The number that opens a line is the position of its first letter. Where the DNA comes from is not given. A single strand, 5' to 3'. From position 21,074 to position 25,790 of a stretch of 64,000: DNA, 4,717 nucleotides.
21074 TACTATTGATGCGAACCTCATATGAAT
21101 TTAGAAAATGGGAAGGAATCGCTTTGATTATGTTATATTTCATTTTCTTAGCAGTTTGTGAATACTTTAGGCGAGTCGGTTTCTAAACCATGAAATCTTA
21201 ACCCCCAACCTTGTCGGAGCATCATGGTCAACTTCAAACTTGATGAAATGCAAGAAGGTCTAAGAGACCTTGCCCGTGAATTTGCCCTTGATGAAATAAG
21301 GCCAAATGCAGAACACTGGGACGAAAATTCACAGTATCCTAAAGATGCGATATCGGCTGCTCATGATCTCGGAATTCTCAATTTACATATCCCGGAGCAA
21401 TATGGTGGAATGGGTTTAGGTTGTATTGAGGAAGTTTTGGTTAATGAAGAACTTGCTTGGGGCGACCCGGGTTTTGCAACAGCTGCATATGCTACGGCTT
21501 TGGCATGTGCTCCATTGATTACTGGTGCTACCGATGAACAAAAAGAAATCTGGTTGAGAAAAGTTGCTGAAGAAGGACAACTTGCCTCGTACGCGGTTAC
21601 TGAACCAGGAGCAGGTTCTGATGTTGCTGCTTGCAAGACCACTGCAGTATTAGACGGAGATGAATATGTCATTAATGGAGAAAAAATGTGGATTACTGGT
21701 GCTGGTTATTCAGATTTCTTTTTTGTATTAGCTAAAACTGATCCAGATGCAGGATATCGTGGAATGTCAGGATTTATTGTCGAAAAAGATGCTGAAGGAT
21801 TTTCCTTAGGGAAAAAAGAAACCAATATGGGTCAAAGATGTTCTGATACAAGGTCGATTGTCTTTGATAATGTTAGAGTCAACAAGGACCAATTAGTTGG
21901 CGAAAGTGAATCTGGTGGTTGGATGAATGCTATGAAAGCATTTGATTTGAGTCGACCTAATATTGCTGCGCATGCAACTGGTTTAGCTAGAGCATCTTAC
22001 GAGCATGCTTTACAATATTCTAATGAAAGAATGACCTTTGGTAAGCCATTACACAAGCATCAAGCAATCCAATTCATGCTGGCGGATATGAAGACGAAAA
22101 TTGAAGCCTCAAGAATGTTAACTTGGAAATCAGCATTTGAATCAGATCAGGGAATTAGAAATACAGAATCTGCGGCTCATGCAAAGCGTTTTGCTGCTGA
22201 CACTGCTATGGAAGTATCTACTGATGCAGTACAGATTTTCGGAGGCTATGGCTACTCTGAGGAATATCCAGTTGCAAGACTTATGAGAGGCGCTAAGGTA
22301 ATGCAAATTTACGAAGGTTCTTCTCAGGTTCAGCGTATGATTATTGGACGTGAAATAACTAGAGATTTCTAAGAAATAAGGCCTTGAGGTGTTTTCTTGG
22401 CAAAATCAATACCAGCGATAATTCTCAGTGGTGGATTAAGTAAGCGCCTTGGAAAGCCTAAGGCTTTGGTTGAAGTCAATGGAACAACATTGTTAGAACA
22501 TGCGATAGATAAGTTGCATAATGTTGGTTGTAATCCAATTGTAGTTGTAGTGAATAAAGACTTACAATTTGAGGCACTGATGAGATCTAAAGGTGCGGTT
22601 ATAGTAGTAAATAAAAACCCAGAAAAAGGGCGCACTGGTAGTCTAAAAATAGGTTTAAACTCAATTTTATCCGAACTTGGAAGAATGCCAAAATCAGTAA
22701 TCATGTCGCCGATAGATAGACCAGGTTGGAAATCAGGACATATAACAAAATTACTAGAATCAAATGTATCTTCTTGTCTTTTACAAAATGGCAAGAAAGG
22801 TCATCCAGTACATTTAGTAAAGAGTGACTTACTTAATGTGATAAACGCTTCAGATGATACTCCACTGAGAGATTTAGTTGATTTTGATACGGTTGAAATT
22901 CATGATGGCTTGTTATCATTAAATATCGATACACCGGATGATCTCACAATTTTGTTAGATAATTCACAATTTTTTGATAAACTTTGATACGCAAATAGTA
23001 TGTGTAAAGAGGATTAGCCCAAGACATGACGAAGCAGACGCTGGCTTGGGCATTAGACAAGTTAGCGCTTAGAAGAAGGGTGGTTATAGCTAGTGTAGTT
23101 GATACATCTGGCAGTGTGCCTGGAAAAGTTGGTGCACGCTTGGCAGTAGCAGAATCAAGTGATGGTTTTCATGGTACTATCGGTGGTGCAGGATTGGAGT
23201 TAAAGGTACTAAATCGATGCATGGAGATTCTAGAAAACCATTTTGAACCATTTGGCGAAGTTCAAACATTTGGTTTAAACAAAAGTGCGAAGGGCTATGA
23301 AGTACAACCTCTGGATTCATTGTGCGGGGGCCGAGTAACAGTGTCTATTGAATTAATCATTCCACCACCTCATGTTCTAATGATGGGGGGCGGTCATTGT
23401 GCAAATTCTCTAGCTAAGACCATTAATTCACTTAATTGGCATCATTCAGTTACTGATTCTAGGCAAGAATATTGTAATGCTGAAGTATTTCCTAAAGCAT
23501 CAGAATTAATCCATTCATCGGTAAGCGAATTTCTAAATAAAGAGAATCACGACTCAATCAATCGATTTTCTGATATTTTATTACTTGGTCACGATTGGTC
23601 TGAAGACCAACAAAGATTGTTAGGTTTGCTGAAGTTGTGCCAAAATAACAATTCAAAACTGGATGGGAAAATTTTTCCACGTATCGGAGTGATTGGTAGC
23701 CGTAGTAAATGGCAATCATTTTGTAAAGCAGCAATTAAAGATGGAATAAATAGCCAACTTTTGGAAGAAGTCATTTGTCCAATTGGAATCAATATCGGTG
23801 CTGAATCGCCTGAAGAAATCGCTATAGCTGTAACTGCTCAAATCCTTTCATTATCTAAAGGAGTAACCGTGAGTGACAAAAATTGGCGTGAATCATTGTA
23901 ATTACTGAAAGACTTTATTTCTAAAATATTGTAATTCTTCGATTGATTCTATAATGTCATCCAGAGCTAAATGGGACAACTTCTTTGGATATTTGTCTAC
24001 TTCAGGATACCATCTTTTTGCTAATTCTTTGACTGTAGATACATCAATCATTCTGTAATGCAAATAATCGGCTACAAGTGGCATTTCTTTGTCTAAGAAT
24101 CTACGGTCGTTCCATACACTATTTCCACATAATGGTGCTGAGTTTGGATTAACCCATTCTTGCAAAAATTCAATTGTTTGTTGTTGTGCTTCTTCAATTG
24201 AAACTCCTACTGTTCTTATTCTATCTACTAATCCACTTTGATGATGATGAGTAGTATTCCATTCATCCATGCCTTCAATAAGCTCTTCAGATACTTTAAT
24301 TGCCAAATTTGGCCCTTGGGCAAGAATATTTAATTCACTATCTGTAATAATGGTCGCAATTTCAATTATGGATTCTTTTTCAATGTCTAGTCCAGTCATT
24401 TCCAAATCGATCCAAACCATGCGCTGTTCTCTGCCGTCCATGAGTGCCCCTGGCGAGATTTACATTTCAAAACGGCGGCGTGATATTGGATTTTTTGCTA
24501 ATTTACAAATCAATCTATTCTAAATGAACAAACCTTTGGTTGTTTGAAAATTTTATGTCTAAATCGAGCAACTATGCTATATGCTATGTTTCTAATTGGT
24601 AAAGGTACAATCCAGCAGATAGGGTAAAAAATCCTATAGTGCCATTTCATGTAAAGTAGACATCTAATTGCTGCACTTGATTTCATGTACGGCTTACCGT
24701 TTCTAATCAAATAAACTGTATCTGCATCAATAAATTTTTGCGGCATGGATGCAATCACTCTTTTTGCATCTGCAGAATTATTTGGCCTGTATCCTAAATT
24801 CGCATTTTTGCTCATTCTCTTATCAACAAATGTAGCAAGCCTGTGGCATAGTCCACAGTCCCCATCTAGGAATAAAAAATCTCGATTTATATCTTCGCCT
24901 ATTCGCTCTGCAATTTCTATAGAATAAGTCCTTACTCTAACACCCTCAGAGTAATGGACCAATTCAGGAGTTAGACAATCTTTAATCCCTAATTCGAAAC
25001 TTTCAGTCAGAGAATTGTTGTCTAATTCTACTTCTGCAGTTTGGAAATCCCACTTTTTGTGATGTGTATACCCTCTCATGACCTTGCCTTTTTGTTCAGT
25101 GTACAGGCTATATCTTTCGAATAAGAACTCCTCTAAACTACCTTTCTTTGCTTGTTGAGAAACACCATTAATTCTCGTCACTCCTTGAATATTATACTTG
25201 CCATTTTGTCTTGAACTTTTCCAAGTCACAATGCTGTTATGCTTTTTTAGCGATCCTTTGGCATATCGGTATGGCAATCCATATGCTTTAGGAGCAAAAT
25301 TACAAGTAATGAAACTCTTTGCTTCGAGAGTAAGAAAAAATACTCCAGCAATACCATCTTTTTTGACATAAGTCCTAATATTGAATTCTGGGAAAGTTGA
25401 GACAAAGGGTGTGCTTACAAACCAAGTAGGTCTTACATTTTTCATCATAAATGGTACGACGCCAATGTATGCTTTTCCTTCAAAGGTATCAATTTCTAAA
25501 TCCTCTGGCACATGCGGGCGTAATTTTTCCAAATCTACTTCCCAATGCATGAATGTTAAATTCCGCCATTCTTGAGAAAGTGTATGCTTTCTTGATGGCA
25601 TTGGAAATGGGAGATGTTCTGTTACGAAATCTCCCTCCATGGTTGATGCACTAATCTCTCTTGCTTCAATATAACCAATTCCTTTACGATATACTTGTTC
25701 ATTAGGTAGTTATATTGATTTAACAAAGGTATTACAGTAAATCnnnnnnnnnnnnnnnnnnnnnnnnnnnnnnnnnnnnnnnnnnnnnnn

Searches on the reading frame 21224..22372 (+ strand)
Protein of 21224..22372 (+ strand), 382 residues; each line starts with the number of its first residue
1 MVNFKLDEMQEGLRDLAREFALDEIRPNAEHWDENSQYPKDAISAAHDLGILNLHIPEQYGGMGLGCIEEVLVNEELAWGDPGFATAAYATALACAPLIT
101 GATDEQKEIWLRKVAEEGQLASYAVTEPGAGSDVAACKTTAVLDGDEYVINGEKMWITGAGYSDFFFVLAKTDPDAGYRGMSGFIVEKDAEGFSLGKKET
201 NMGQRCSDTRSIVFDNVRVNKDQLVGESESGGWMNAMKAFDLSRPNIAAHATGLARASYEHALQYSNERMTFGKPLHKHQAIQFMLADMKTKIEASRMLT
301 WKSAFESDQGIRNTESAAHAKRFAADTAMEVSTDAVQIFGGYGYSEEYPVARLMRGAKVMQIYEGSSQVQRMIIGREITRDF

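Call 15: search_protein_families(library=pfam, proteins=[window:21224-22372:+], max_evalue=0.001)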
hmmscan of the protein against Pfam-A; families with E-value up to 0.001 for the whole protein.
window:21224-22372:+ (382 aa): 5 families
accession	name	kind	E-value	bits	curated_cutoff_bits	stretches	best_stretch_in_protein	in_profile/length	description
PF00441.29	Acyl-CoA_dh_1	-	1.7e-47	161.7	22.4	1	231-378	2-149/150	Acyl-CoA dehydrogenase, C-terminal domain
PF02771.21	Acyl-CoA_dh_N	-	1.6e-30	106.2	22.9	1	8-116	2-111/113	Acyl-CoA dehydrogenase, N-terminal domain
PF02770.24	Acyl-CoA_dh_M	-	2.1e-28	98.7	33.3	1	123-217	2-97/97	Acyl-CoA dehydrogenase, middle domain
PF08028.16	Acyl-CoA_dh_2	-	1.2e-18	68.1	22.7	1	247-366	3-132/134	Acyl-CoA dehydrogenase, C-terminal domain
PF22924.1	ACOX_C_alpha1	-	0.00027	21.2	27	1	262-369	48-159/169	Acyl-CoA oxidase, C-alpha1 domain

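Call 28: search_protein_families(library=ncbifam, proteins=[window:21224-22372:+], max_evalue=0.00001)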
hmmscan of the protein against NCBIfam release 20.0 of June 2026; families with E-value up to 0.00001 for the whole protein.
window:21224-22372:+ (382 aa): 21 families
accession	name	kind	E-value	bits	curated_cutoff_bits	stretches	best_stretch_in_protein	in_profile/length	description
NF042972.1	AcrlCoAredClosAcrC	equivalog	2.2e-114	382.1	640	1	3-379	2-377/378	acryloyl-CoA reductase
NF043006.1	CyhCrbnylCoADH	equivalog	2.1e-107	359.4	650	1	13-380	11-377/380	cyclohexane-1-carbonyl-CoA dehydrogenase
NF042439.1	SulpropCoADesulf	equivalog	4.1e-83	279.2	600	1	15-378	2-370/379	3-sulfinopropanoyl-CoA desulfinase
NF045552.1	GlutCoADH_Des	equivalog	2.8e-82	276.9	470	1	3-375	2-376/387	glutaryl-CoA dehydrogenase Acd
NF058590.1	AcCoDHFadEBacil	equivalog_domain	9.4e-78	262.2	600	1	7-378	22-410/586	acyl-CoA dehydrogenase FadE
NF008997.0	PRK12341.1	equivalog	1.3e-72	245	537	1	3-382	2-380/382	acyl-CoA dehydrogenase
NF053553.1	prodigi_MBC_PigA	equivalog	1.4e-71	241.6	500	1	3-378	2-379/381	prodigiosin MBC biosynthesis dehydrogenase PigA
TIGR03207.1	cyc_hxne_CoA_dh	equivalog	3.2e-64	217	575.35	1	7-377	2-370/372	cyclohexanecarboxyl-CoA dehydrogenase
NF045652.1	ProlPCPDhRedW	equivalog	3.1e-61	207.3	650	1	11-378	5-373/376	L-prolyl-[peptidyl-carrier protein] dehydrogenase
NF002885.1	PRK03354.1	equivalog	2.9e-56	191.1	540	1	3-381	2-376/378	crotonobetainyl-CoA dehydrogenase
NF052270.1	Staph_DH_FadE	equivalog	7.9e-48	163.1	600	1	90-379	109-394/400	acyl-CoA dehydrogenase FadE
NF049984.1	Rv1679_FadE16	equivalog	5.7e-34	117.9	600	1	23-379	10-366/371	Rv1679 family acyl-CoA dehydrogenase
TIGR03204.1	pimC_large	equivalog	2.9e-30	105.5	623.85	1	53-298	56-296/395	pimeloyl-CoA dehydrogenase large subunit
TIGR04022.1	sulfur_SfnB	equivalog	1.8e-25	89.7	430.9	1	15-357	12-359/391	SfnB family sulfur acquisition oxidoreductase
TIGR03203.1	pimD_small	equivalog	6.5e-25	88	652.7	1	34-355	34-353/378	pimeloyl-CoA dehydrogenase small subunit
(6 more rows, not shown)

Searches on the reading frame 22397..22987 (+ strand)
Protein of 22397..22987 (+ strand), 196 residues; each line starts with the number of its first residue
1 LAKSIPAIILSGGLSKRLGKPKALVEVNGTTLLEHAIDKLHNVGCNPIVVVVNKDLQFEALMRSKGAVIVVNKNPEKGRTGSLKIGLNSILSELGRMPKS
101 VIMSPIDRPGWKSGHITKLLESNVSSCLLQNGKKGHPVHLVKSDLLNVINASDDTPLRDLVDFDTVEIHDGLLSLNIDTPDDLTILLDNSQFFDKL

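Call 15: search_protein_families(library=pfam, proteins=[window:22397-22987:+], max_evalue=0.001)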
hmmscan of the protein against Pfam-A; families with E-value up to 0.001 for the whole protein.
window:22397-22987:+ (196 aa): 2 families
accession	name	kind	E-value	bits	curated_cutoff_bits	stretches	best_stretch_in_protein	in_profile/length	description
PF12804.13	NTP_transf_3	-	3.6e-24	86.2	27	1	7-161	1-154/160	MobA-like NTP transferase domain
PF01128.25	IspD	-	3.9e-06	27.2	27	1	7-93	3-91/221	2-C-methyl-D-erythritol 4-phosphate cytidylyltransferase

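Call 28: search_protein_families(library=ncbifam, proteins=[window:22397-22987:+], max_evalue=0.00001)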
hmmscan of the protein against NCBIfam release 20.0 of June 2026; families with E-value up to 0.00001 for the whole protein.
window:22397-22987:+ (196 aa): 15 families
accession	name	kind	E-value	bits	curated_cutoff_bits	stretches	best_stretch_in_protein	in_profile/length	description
NF045665.1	NTPtran_DVU1551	equivalog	4.2e-22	78.7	315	1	6-188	2-191/359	DVU_1551 family NTP transferase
TIGR03310.1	matur_MocA_YgfJ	equivalog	4.5e-22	78.9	186.45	1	7-182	2-184/188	molybdenum cofactor cytidylyltransferase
NF045782.1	NicBOxredNboR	equivalog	7.5e-13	48.6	260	1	5-123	9-124/206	nicotine blue oxidoreductase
NF001457.0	PRK00317.1-3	equivalog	9.9e-13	48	164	1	7-96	4-88/200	molybdenum cofactor guanylyltransferase MobA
NF041135.1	IPPtranDIPPsyn_Thcocales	equivalog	1.2e-11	44.2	580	1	7-90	3-91/419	bifunctional L-myo-inositol-1-phosphate cytidylyltransferase/CDP-L-myo-inositol myo-inositolphosphotransferase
TIGR02665.1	molyb_mobA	equivalog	6.2e-10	39.4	151.85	1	5-146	1-141/186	molybdenum cofactor guanylyltransferase MobA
NF002741.0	PRK02726.1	equivalog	2.4e-09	37.1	179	1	3-93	6-94/200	molybdenum cofactor guanylyltransferase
TIGR00453.1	ispD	equivalog_domain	3.7e-09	36.4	181.3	1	7-122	2-116/219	2-C-methyl-D-erythritol 4-phosphate cytidylyltransferase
NF011056.0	PRK14489.1-1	equivalog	9.7e-08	31.5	379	1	6-62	7-62/363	bifunctional molybdenum cofactor guanylyltransferase MobA/molybdopterin-guanine dinucleotide biosynthesis adaptor protein MobB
NF001837.0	PRK00560.1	equivalog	6.7e-07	29.2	182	1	1-149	5-144/196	molybdenum cofactor guanylyltransferase MobA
NF010932.0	PRK14352.1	equivalog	7.6e-07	28.1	611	1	4-122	6-125/488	bifunctional UDP-N-acetylglucosamine diphosphorylase/glucosamine-1-phosphate N-acetyltransferase GlmU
NF001855.0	PRK00576.1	equivalog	9.1e-07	28.7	205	1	4-58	6-61/197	molybdenum cofactor guanylyltransferase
NF041313.1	UDPGP_AglF_Halo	equivalog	2.2e-06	27.3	400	1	18-53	14-54/234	UTP--glucose-1-phosphate uridylyltransferase AglF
NF038362.1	Sden_1164_fam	equivalog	2.6e-06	27.1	300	1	7-103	4-111/266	Sden_1164 family protein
NF045697.1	MurNAcPUrMurU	equivalog_domain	4.4e-06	26.3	370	1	20-71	18-72/229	N-acetylmuramate alpha-1-phosphate uridylyltransferase MurU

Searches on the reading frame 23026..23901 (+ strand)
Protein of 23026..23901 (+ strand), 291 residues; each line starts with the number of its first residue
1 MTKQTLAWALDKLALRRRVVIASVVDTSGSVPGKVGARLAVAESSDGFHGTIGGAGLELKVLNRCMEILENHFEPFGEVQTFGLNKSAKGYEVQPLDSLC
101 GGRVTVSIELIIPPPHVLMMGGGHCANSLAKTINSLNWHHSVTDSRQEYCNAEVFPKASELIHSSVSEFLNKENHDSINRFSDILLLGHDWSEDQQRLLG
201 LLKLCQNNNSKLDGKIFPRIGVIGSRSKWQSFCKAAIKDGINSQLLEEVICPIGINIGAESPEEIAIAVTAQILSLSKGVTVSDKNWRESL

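Call 15: search_protein_families(library=pfam, proteins=[window:23026-23901:+], max_evalue=0.001)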
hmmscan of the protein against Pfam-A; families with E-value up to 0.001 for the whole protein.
window:23026-23901:+ (291 aa): 2 families
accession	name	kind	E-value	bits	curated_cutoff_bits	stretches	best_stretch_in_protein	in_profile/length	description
PF13478.12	XdhC_C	-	1.1e-25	91.1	29.7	1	118-273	2-125/125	XdhC Rossmann domain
PF02625.21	XdhC_CoxI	-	9.5e-13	48.3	24.3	1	16-71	5-59/68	XdhC and CoxI family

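Call 28: search_protein_families(library=ncbifam, proteins=[window:23026-23901:+], max_evalue=0.00001)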
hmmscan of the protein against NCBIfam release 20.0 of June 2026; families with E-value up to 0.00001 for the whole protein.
window:23026-23901:+ (291 aa): 2 families
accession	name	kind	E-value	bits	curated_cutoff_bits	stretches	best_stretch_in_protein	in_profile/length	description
NF045664.1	XdhC_rel_AOR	equivalog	4.4e-39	134.7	350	2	108-274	188-341/346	XdhC family aldehyde oxidoreductase maturation factor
TIGR02964.1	xanthine_xdhC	equivalog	1.1e-28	100.5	161.6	1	20-274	1-246/246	xanthine dehydrogenase accessory protein XdhC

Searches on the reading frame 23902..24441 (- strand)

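Call 15: search_protein_families(library=pfam, proteins=[window:23902-24441:-], max_evalue=0.001)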
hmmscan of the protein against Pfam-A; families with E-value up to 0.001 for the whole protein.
window:23902-24441:- (179 aa): 2 families
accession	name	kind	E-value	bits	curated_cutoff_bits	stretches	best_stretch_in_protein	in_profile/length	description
PF00929.31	RNase_T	-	1.4e-30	107.4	24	1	9-169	1-163/164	Exonuclease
PF16473.11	Rv2179c-like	-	0.00069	19.8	27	0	9-167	3-170/177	3'-5' exoribonuclease Rv2179c-like domain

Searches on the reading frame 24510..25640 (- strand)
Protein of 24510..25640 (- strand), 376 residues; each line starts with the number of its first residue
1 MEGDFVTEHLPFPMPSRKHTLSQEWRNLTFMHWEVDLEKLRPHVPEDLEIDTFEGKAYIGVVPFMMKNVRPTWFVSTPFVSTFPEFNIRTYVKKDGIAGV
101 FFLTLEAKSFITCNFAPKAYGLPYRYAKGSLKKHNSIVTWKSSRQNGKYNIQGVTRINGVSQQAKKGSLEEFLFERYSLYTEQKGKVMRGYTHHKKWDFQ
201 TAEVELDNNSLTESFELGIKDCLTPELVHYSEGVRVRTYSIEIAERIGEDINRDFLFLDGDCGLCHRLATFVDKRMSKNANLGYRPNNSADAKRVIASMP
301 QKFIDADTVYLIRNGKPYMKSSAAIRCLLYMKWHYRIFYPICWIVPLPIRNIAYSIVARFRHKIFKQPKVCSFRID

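Call 15: search_protein_families(library=pfam, proteins=[window:24510-25640:-], max_evalue=0.001)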
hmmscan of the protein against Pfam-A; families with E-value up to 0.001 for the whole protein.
window:24510-25640:- (376 aa): 2 families
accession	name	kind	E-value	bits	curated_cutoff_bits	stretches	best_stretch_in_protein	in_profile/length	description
PF09844.14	DUF2071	-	9.6e-62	208.8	27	1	23-234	2-211/212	Uncharacterized conserved protein (COG2071)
PF04134.17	DCC1-like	-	3.8e-13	51.1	27.8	1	256-366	1-112/113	DCC1-like thiol-disulfide oxidoreductase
